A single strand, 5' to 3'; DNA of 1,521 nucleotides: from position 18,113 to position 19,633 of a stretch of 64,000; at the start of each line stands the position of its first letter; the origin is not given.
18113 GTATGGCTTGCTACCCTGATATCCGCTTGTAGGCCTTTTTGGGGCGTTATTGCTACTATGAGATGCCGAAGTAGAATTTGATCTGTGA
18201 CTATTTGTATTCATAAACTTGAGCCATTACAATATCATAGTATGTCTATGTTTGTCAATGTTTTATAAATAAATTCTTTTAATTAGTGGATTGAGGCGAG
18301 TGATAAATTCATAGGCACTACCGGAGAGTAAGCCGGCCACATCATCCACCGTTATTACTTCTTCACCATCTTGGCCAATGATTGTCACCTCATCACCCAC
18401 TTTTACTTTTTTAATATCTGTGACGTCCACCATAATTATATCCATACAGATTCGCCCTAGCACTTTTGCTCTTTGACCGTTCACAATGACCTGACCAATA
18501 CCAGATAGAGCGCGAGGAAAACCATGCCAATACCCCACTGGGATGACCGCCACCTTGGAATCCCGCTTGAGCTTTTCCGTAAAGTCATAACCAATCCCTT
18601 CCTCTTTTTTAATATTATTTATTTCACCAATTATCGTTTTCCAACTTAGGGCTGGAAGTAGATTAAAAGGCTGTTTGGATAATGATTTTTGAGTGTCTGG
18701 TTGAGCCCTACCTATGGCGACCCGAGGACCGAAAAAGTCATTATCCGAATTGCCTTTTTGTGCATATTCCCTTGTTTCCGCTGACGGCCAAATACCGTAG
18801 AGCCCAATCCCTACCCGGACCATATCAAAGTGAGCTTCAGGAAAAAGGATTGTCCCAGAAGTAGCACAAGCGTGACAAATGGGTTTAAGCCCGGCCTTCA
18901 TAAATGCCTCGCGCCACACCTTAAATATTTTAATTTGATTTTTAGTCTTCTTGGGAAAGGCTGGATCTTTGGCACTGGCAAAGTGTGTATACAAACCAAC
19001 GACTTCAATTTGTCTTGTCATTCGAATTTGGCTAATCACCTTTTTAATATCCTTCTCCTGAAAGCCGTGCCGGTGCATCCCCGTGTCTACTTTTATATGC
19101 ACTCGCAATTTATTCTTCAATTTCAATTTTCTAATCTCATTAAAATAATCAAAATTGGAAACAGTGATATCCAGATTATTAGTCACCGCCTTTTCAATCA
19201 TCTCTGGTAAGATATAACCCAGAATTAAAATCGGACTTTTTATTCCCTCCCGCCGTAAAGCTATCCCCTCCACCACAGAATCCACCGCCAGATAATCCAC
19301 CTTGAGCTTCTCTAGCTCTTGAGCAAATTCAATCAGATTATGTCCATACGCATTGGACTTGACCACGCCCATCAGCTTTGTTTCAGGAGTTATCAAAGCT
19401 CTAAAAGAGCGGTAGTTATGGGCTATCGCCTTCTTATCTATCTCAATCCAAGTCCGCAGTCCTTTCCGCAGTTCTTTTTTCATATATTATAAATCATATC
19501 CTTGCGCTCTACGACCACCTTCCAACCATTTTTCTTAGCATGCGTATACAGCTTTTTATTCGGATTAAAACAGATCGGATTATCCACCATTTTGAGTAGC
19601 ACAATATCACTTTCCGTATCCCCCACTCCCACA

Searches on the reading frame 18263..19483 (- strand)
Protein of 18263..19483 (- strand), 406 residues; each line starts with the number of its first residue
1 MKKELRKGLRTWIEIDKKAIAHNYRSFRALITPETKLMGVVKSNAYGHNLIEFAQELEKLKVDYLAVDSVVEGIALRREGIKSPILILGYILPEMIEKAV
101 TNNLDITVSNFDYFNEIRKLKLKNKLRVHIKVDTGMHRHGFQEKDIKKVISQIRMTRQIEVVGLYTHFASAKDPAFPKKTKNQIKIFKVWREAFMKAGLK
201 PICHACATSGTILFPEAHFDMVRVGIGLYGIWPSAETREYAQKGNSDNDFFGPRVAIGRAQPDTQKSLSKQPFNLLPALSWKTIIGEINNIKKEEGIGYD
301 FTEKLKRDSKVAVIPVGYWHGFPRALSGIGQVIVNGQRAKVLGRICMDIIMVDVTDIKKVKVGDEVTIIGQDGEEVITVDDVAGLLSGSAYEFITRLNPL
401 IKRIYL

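Call 6: search_protein_families(library=pfam, proteins=[window:18263-19483:-], max_evalue=0.01)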
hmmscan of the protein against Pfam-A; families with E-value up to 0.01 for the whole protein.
window:18263-19483:- (406 aa): 2 families
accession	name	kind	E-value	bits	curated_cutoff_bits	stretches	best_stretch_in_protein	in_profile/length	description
PF01168.26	Ala_racemase_N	-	4.8e-64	216.5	24.1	1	15-231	1-218/220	Alanine racemase, N-terminal domain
PF00842.27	Ala_racemase_C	-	5e-40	136.5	25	1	278-405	1-127/127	Alanine racemase, C-terminal domain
